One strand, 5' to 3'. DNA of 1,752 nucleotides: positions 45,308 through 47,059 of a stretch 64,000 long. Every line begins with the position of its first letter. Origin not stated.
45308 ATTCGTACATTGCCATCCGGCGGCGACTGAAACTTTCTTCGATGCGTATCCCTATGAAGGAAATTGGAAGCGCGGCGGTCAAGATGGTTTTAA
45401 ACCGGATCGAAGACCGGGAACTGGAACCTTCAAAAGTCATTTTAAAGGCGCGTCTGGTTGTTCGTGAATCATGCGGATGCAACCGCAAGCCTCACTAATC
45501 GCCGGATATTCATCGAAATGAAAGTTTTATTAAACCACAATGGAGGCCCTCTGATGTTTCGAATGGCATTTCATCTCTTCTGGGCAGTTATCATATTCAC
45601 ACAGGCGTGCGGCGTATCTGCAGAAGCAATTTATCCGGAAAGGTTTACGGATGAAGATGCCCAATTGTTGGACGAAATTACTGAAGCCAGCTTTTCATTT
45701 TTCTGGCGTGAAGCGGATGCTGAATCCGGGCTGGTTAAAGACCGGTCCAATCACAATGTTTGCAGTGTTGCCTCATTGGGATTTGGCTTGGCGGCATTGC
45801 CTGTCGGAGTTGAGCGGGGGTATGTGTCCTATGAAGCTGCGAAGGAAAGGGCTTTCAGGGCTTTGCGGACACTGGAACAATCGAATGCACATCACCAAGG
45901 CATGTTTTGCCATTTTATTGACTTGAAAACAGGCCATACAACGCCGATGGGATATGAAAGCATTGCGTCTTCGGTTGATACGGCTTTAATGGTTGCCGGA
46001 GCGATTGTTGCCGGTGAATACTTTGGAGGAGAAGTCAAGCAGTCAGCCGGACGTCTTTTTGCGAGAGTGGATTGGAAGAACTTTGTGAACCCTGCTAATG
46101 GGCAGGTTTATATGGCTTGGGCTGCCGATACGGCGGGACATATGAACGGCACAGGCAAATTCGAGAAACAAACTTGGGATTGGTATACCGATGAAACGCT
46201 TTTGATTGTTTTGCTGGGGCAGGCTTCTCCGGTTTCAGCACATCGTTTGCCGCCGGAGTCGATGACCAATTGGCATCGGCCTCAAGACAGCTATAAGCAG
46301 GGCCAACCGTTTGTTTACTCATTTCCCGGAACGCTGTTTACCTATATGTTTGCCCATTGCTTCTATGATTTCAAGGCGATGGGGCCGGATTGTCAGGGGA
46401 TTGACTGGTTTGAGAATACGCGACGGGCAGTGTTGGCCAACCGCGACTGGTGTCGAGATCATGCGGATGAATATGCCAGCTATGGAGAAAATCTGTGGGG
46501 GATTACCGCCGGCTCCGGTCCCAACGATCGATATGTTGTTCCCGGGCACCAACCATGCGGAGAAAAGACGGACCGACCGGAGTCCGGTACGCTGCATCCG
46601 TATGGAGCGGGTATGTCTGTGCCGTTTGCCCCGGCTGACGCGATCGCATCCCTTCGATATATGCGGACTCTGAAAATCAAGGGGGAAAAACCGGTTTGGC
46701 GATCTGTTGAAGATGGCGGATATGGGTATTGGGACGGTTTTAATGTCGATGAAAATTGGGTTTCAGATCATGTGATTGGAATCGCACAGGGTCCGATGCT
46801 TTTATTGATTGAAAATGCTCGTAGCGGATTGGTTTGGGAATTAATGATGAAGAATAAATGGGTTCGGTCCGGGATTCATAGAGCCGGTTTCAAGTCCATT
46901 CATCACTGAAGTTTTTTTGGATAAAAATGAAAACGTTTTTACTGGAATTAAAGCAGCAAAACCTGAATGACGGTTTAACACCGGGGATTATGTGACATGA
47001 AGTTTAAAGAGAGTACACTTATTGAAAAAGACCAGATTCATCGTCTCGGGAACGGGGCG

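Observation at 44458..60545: Possible beta-1,2-glucan (sophoro-oligosaccharide) utilisation system: multiple secreted DUF3131/GH144-like enzymes, PA14 modules, GPH symporter and a ~1130-aa cytoplasmic phosphorylase-like protein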

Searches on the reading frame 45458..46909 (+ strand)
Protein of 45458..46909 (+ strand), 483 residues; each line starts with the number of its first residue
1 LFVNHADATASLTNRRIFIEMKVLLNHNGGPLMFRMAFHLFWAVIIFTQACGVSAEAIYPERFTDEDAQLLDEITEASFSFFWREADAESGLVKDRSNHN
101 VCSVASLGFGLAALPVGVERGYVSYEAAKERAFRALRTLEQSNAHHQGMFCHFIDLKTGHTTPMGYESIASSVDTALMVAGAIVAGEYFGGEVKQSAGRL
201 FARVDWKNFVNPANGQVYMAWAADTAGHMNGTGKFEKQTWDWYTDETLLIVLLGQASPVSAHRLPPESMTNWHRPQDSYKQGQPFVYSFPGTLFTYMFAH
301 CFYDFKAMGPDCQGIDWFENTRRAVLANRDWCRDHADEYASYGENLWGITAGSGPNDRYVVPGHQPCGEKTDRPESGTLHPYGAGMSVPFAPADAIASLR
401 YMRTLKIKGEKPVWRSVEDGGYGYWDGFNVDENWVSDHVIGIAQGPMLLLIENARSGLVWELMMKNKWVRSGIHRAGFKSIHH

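Call 3: search_protein_families(library=pfam, proteins=[window:45458-46909:+], max_evalue=0.01)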
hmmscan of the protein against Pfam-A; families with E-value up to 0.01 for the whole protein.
window:45458-46909:+ (483 aa): 1 family
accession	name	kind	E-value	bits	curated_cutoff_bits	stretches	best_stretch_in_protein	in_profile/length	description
PF10091.15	Glycoamylase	-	5.3e-47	160.6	27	1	240-466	4-220/221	Putative glucoamylase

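Call 7: search_solved_structures(query=window:45458-46909:+, max_evalue=0.01)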
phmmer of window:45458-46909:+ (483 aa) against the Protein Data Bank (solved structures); distinct sequences matched with E-value up to 0.01: 11.
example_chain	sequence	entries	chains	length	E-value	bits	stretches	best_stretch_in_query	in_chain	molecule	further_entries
8xul_A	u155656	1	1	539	2.1e-48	168.3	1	69-479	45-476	XCC2207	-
4gl3_A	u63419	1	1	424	2e-45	158.4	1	67-480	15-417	putative glucoamylase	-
5z06_A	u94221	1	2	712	4.8e-38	134.1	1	62-477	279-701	BDI_3064 protein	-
5gzh_A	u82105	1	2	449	6.5e-38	133.7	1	71-480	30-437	Endo-beta-1,2-glucanase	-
5gzk_A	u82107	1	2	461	7.5e-38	133.5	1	70-480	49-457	Uncharacterized protein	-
3eu8_A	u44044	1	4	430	1.9e-35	125.5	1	67-479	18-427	putative glucoamylase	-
4qt9_A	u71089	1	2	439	2.6e-33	118.5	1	66-479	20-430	putative glucoamylase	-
1hd8_A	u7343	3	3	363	0.0056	18.4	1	118-212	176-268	PENICILLIN-BINDING PROTEIN 5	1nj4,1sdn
1nzo_A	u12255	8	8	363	0.0057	18.4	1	118-212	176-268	Penicillin-binding protein 5 | D-alanyl-D-alanine carboxypeptidase dacA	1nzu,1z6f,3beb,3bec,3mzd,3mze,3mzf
5j8x_A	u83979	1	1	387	0.0064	18.2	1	118-212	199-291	D-alanyl-D-alanine carboxypeptidase DacA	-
6ntz_A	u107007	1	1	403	0.0069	18.1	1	118-212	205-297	D-alanyl-D-alanine carboxypeptidase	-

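Call 33: search_protein_families(library=ncbifam, proteins=[window:45554-46909:+], max_evalue=0.01)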
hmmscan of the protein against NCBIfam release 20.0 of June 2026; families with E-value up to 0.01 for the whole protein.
window:45554-46909:+ (451 aa): 1 family
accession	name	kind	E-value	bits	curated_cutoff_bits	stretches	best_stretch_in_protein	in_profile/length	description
NF008059.0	PRK10793.1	equivalog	0.0044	15.8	694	0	87-168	206-285/403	D-alanyl-D-alanine carboxypeptidase DacA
